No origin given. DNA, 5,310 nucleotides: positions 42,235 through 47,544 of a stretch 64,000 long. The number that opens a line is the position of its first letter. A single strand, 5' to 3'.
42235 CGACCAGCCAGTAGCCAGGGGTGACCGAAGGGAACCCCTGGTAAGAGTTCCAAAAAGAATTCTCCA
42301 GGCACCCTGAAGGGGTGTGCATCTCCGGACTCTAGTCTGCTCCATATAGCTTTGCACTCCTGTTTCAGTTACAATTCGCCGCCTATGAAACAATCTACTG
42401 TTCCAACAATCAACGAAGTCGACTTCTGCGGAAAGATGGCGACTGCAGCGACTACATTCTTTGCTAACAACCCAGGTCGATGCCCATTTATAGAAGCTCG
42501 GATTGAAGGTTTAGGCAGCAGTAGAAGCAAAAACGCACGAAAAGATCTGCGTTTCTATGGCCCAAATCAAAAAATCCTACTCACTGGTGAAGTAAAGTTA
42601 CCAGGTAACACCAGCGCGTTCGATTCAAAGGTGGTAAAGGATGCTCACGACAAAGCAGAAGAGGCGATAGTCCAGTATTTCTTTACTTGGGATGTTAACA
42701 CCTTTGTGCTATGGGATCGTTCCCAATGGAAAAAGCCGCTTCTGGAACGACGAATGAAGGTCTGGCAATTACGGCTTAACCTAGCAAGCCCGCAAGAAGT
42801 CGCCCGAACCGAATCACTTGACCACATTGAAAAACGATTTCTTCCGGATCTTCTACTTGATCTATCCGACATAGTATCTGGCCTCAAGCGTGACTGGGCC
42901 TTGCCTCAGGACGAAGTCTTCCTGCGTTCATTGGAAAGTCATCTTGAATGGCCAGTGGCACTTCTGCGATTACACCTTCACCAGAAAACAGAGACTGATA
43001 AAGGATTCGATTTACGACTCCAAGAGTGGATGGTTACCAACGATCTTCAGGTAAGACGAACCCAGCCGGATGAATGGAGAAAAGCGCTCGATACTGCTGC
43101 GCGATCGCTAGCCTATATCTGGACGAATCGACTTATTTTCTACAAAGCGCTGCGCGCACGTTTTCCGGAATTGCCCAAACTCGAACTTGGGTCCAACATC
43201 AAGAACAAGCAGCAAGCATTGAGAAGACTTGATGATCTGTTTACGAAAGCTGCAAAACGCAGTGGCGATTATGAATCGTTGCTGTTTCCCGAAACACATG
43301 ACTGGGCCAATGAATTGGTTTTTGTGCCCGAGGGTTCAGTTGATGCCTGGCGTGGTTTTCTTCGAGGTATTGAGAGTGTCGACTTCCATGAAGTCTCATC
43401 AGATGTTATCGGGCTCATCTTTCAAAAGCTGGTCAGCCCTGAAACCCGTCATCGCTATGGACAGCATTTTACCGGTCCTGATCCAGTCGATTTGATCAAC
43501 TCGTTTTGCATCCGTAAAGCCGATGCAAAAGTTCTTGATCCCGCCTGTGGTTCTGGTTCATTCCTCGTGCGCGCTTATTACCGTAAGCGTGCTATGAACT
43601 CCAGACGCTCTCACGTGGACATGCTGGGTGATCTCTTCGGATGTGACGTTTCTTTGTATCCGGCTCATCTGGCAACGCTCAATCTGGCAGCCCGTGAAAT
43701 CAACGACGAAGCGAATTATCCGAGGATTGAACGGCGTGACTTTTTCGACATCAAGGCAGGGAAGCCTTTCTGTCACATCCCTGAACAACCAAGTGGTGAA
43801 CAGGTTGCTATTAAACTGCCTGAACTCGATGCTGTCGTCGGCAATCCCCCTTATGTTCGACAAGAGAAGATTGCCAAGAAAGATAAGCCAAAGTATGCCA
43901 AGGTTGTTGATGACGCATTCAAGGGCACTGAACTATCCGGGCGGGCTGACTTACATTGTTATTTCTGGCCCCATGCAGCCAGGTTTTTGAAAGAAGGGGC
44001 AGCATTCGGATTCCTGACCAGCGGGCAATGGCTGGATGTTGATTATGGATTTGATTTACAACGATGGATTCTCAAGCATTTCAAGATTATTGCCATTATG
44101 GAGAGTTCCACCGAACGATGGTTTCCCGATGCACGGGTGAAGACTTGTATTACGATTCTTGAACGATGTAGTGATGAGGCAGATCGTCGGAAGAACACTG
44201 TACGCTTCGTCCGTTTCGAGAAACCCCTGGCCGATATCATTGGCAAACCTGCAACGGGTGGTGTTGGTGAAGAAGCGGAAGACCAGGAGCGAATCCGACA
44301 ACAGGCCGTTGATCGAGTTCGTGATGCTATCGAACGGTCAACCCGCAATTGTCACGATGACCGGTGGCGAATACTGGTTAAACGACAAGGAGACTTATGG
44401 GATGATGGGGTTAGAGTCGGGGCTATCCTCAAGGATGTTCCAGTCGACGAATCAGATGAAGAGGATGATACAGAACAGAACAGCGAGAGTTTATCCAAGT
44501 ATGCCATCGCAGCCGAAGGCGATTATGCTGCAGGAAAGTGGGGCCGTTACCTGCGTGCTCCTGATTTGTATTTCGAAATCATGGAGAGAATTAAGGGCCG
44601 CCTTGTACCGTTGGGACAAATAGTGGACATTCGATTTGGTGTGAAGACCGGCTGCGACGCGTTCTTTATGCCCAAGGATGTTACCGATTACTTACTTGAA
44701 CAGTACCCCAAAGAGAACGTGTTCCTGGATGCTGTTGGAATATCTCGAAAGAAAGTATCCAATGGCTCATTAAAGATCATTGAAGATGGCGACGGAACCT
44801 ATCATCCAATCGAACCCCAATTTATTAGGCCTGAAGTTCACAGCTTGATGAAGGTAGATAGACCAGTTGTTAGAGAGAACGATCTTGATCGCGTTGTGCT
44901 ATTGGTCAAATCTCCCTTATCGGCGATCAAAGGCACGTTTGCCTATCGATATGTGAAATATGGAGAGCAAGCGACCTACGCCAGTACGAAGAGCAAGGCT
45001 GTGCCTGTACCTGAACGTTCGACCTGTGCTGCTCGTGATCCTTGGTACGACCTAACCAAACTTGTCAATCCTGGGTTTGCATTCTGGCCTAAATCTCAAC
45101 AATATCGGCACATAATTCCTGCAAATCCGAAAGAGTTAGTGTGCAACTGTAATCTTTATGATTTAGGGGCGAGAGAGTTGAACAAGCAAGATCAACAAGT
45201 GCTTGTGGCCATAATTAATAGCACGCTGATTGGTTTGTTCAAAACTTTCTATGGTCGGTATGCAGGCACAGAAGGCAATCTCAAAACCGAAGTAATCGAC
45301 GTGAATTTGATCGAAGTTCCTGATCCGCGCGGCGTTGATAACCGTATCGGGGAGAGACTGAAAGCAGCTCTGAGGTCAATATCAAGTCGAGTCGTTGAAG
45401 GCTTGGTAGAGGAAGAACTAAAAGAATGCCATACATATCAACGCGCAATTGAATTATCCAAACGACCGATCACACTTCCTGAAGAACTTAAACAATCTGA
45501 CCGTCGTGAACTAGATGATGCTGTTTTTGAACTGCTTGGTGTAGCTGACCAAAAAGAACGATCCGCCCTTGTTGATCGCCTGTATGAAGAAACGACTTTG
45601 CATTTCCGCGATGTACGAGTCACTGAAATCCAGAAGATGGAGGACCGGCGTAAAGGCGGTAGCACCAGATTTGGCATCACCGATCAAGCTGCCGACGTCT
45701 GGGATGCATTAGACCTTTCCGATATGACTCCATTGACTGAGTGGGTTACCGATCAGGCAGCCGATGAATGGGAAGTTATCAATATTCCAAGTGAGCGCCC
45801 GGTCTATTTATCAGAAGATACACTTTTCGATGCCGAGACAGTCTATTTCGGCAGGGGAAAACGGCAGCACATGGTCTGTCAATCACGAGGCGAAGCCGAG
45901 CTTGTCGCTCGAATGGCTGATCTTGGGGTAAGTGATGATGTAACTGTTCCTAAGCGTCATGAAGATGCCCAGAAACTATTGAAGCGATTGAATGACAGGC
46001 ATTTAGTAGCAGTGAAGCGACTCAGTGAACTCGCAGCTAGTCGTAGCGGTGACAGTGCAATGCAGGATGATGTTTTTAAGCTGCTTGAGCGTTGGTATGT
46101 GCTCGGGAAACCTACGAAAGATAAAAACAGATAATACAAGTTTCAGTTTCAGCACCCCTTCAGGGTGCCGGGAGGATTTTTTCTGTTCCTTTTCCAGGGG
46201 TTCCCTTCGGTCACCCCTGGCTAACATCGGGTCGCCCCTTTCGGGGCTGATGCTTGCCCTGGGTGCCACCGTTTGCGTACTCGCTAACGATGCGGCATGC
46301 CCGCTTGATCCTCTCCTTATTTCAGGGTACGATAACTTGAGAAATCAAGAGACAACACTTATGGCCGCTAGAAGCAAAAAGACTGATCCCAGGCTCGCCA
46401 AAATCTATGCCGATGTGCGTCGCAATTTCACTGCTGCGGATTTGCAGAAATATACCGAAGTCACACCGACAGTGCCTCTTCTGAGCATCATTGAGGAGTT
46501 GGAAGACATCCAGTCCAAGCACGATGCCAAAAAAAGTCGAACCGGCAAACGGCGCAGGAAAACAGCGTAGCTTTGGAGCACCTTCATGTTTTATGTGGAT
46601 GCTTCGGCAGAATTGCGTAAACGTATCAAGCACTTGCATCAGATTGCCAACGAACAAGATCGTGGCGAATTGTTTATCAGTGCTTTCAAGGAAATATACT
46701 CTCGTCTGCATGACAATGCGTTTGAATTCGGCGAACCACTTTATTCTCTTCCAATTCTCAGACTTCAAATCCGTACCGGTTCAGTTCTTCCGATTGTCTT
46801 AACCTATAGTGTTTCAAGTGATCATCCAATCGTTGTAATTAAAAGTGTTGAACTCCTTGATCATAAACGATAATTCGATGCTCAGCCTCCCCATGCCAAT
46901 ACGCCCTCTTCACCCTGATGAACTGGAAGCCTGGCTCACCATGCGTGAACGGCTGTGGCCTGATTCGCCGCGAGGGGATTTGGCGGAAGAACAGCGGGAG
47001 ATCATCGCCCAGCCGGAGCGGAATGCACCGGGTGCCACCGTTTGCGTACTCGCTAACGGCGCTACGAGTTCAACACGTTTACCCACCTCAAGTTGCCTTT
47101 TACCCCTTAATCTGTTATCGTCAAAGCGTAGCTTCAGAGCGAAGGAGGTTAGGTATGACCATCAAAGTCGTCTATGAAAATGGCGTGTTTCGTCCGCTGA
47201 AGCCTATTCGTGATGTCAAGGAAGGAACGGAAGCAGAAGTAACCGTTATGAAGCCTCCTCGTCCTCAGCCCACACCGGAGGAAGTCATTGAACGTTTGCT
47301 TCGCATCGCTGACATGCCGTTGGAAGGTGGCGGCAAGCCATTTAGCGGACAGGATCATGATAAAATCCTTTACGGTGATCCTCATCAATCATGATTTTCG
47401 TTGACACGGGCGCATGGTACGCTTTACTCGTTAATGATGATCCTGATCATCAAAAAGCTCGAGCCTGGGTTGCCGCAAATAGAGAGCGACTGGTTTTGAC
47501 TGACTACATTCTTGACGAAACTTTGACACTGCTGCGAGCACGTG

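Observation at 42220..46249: Solitary MmeI-like Type IIG RM gene bracketed by about 100-bp inverted repeats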

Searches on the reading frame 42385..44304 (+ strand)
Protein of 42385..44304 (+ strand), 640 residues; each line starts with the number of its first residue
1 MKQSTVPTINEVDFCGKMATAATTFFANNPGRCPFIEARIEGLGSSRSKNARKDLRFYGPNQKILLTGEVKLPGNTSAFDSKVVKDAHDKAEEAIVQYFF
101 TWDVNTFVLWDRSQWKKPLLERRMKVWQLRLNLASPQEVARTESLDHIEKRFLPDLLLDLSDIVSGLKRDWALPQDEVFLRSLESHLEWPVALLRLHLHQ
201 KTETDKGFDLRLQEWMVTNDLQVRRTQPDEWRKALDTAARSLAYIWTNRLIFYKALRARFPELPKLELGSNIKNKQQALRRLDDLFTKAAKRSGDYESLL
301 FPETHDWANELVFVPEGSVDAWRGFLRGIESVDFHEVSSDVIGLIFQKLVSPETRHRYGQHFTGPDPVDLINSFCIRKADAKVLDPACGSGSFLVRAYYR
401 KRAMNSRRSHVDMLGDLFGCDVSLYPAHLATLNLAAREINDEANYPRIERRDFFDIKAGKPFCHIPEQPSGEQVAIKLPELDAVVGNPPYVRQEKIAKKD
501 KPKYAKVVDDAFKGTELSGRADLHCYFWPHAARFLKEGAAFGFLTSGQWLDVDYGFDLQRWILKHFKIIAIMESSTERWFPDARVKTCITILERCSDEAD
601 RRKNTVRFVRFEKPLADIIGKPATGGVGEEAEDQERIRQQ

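Call 99: predict_structure(alignment_id=A6)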
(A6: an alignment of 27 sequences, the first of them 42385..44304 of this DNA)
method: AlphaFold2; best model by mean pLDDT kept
length: 640 residues; sequences in the alignment: 27
mean_pLDDT: 72.1   pTM: 0.62
mean pLDDT of the five models: 72.1, 66.4, 64.8, 61.4, 61.1
residues with pLDDT >= 90: 118; 70-90: 270; 50-70: 155; < 50: 97
segments of 3 or more residues with pLDDT < 50: 1-5, 43-51, 350-363, 387-392, 419-451, 488-493, 547-553, 578-586, 625-627
pLDDT, mean of each block of 10 residues (from residue 1): 59 91 93 89 44 79 91 82 88 92 93 86 87 81 90 95 90 77 82 88 90 79 70 80 80 74 88 91 87 61 70 90 87 63 51 45 57 77 58 61 73 59 31 38 39 68 56 66 64 60 80 67 72 82 58 58 75 56 49 62 63 73 58 72
secondary structure, 60 per line:
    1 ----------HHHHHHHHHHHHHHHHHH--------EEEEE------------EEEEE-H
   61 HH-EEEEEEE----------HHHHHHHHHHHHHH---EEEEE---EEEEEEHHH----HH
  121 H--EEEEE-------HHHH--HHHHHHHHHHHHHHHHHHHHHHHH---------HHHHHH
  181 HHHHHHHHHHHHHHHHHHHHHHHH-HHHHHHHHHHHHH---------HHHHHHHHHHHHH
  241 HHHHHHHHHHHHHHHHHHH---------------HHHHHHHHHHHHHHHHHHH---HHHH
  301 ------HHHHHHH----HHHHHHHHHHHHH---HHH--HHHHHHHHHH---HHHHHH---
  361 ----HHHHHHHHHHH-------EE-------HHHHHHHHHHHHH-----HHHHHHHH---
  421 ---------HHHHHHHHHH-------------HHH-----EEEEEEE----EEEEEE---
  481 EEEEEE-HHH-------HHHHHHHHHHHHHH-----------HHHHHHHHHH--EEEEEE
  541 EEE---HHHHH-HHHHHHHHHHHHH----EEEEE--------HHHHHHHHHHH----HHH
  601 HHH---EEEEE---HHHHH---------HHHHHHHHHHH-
elements in order: H11-28 E37-41 E54-58 E64-70 H81-94 E98-102 E106-111 E124-128 H136-139 H142-165 H175-204 H206-218 H228-259 H275-293 H297-300 H307-313 H318-330 H339-348 H352-357 H365-375 H392-404 H410-417 H430-439 E461-467 E472-477 E481-486 H498-511 H523-532 E535-543 H547-551 H553-565 E570-574 H583-593 H598-603 E607-611 H615-619 H629-639

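Call 102: fold_search(model_id=the predicted structure, library=pdb)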
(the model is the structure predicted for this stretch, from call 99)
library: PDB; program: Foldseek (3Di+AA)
matches with E <= 10: 186; with E <= 0.001: 3
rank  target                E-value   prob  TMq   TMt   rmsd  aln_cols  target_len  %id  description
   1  7vru_B                3.8e-05  1.00  0.31  0.39  12.0       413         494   16  Crystal structure of PacII_M1M2S-DNA-SAH complex (released 2022-11-30)
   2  7vs4_B                6.2e-04  1.00  0.31  0.38   8.8       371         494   18  Crystal structure of PacII_M1M2S-DNA(m6A)-SAH complex (released 2022-11-30)
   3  7rfl_A                9.0e-04  1.00  0.23  0.26   6.0       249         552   18  CamA Adenine Methyltransferase Complexed to Cognate Substrate DNA and Inhibitor SGC0946 (released 2021-09-15)
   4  8cxs_A                1.1e-03  1.00  0.23  0.26   5.7       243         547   18  CamA Adenine Methyltransferase Complexed to Cognate Substrate DNA and Inhibitor MTA (released 2023-01-11)
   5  7lnj_A                1.7e-03  1.00  0.23  0.27   5.3       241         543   20  CamA Adenine Methyltransferase Complexed to Cognate Substrate DNA (released 2021-05-19)
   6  7lni_A                1.7e-03  1.00  0.23  0.27   5.8       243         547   20  SeMet CamA Adenine Methyltransferase Complexed to Cognate Substrate DNA (released 2021-05-19)
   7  7qw8_B                1.9e-03  1.00  0.22  0.26   7.3       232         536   21  Adenine-specific DNA methyltransferase M.BseCI (released 2023-01-25)
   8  7rfk_C                1.9e-03  1.00  0.25  0.28   6.0       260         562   17  CamA Adenine Methyltransferase Complexed to Cognate Substrate DNA and Inhibitor Sinefungin (released 2021-09-15)
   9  7rfk_A                1.9e-03  1.00  0.24  0.26   7.2       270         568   16  CamA Adenine Methyltransferase Complexed to Cognate Substrate DNA and Inhibitor Sinefungin (released 2021-09-15)
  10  7rfk_B                1.9e-03  1.00  0.26  0.28   5.8       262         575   18  CamA Adenine Methyltransferase Complexed to Cognate Substrate DNA and Inhibitor Sinefungin (released 2021-09-15)
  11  7rfm_A                2.0e-03  1.00  0.24  0.27   5.4       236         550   18  CamA Adenine Methyltransferase Complexed to Cognate Substrate DNA and Inhibitor EPZ004777 (released 2021-09-15)
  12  9ex7_A                2.2e-03  1.00  0.28  0.17  13.2       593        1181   17  Cryo-EM structure of the E. coli BrxX methyltransferase in complex with Ocr (released 2025-03-05)
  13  8fs2_A                2.4e-03  1.00  0.23  0.26   5.5       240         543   18  CamA Adenine Methyltransferase Complexed to Cognate Substrate DNA and Inhibitor 11b (YD907) (released 2023-05-10)
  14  7qw5_A                2.5e-03  1.00  0.23  0.26   5.0       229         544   22  Adenine-specific DNA methyltransferase M.BseCI complexed with AdoHcy and cognate unmethylated DNA duplex (released 2023-01-25)
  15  8cy2_A                2.6e-03  1.00  0.23  0.26   5.4       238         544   18  CamA Adenine Methyltransferase Complexed to Cognate Substrate DNA and Inhibitor APNEA (Compound 9) (released 2023-01-11)
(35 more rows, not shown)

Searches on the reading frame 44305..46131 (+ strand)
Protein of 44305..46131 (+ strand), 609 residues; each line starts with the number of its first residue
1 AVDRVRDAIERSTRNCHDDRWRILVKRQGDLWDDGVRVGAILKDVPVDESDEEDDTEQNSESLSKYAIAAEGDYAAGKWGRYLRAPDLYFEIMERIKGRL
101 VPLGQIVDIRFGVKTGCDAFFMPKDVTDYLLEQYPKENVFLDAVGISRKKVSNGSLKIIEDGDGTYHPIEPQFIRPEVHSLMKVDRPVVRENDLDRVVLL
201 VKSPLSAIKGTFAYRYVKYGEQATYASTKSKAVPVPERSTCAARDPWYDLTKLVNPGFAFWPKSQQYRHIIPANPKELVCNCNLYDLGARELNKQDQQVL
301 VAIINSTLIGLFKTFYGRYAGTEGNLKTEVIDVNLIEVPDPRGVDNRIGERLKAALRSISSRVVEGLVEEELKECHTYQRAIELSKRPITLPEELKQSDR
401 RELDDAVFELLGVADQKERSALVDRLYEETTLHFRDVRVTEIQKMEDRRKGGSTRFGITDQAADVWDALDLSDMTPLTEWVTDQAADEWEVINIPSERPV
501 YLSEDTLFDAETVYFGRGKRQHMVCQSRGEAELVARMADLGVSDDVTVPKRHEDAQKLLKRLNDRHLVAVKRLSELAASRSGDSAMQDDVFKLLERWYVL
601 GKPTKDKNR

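Call 97: predict_structure(alignment_id=A5)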
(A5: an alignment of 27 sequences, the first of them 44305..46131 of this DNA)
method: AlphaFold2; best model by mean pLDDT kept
length: 609 residues; sequences in the alignment: 27
mean_pLDDT: 70.9   pTM: 0.49
mean pLDDT of the five models: 70.9, 69.5, 65.5, 63.8, 63.7
residues with pLDDT >= 90: 162; 70-90: 192; 50-70: 116; < 50: 139
segments of 3 or more residues with pLDDT < 50: 29-81, 109-116, 180-190, 253-287, 310-331, 452-454, 606-609
pLDDT, mean of each block of 10 residues (from residue 1): 64 66 56 39 38 36 39 34 62 70 62 51 87 94 93 93 90 71 39 66 82 91 73 76 68 41 37 42 48 80 70 32 31 64 90 83 72 74 87 88 92 90 90 79 65 62 73 86 83 92 75 89 90 94 90 92 93 83 83 92 54
secondary structure, 60 per line:
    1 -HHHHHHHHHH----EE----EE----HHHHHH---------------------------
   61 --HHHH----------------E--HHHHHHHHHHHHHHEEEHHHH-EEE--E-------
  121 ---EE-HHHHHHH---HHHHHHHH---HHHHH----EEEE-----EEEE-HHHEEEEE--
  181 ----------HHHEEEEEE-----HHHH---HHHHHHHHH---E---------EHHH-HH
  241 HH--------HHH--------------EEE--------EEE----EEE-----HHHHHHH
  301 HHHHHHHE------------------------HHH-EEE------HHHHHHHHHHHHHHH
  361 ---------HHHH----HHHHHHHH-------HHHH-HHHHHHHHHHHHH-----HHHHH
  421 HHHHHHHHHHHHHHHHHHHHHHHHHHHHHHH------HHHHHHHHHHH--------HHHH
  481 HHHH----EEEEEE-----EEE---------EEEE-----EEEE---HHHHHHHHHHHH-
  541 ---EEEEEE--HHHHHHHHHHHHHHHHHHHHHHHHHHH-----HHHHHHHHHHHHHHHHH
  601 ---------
elements in order: H2-11 H28-33 H63-66 H86-99 E100-102 H103-106 E108-110 H127-133 H137-144 H148-152 E157-160 E166-169 E174-178 E194-199 H205-208 H212-220 H239-242 E268-270 E279-281 E286-288 H294-307 E337-339 H346-360 H370-373 H378-385 H393-396 H398-410 H416-451 H458-468 H477-484 E489-494 E500-502 E512-515 E521-524 H528-539 E544-549 H552-578 H584-600

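Call 103: fold_search(model_id=the predicted structure, library=pdb)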
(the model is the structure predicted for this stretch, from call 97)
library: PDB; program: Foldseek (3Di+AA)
matches with E <= 10: 20; with E <= 0.001: 0
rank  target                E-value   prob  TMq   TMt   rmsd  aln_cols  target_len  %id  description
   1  5xam_B                1.8e+00  0.02  0.10  0.09  27.6       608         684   12  Crystal structure of SecDF in I form at 4 A resolution (released 2017-05-17)
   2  8v2d_J                3.1e+00  0.02  0.07  0.11  21.5       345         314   12  Computational Designed Nanocage O43_129 (released 2024-03-13)
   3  2dfk_C                4.7e+00  0.01  0.08  0.11  20.6       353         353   11  Crystal structure of the CDC42-Collybistin II complex (released 2006-05-02)
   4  1yst_H                5.1e+00  0.03  0.06  0.12  10.5        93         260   24  STRUCTURE OF THE PHOTOCHEMICAL REACTION CENTER OF A SPHEROIDENE CONTAINING PURPLE BACTERIUM, RHODOBACTER SPHAEROIDES Y (released 1995-02-27)
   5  5dhl_A                5.4e+00  0.02  0.05  0.06  19.2       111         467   12  Crystal structure of Toxin, mutant N197W (released 2016-11-09)
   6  9e7l_A                5.4e+00  0.02  0.07  0.06  21.3       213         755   15  Yeast V-ATPase Vo proton channel bound to nanobody 2WVA7 (released 2025-02-05)
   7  7y3x_A                6.0e+00  0.01  0.07  0.08  19.3       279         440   12  Crystal structure of BTG13 mutant (H58F) (released 2022-09-21)
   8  2z6d_B                6.3e+00  0.01  0.04  0.15  12.1       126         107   13  Crystal structure of LOV1 domain of phototropin2 from Arabidopsis thaliana (released 2008-07-29)
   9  6v93_A                6.3e+00  0.01  0.07  0.04  20.6       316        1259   13  Structure of DNA Polymerase Zeta/DNA/dNTP Ternary Complex (released 2020-08-19)
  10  5xjx_C                6.6e+00  0.02  0.04  0.06  11.8        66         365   15  Pre-formed plant receptor ERL1-TMM complex (released 2019-01-23)
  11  6wit_C                7.6e+00  0.04  0.06  0.28  11.5        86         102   12  Crystal structure of NHP D15.SD7 Fab in complex with 16055 V1V2 1FD6 scaffold (released 2021-04-14)
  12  2k5n_MODEL_1_A        7.6e+00  0.02  0.04  0.24  14.3        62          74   14  Solution NMR Structure of the N-Terminal Domain of Protein ECA1580 from Erwinia carotovora, Northeast Structur (released 2008-08-19)
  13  7y3y_A                7.6e+00  0.01  0.07  0.08  19.3       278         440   12  Crystal structure of BTG13 mutant (T299V) (released 2022-09-21)
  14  4zsv_A                8.0e+00  0.02  0.06  0.11  16.5       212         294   10  Structure of a fusion protein with a helix linker, 2ARH-3-3KAW-1.0 (released 2015-08-19)
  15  6b02_B                8.4e+00  0.01  0.07  0.11  18.6       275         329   11  Crystal structure of CfFPPS2 (apo form), a lepidopteran type-II farnesyl diphosphate synthase (released 2017-12-13)
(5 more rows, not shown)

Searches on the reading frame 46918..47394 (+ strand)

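Call 8: search_protein_families(library=pfam, proteins=[window:46918-47394:+], max_evalue=0.01)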
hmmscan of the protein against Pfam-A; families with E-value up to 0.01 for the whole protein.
window:46918-47394:+ (158 aa): 1 family
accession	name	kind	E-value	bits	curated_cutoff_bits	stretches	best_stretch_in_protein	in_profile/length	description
PF01954.22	AF2212-like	-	1.2e-08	35.7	21.6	1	81-112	4-34/59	AF2212-like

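Call 10: search_protein_families(library=padloc, proteins=[window:46918-47394:+], max_evalue=0.01)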
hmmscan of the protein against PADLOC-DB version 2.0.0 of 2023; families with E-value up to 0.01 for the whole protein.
window:46918-47394:+ (158 aa): 0 families

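Call 11: search_protein_families(library=ncbifam, proteins=[window:46918-47394:+], max_evalue=0.01)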
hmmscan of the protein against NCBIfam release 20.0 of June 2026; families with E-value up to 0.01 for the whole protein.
window:46918-47394:+ (158 aa): 0 families
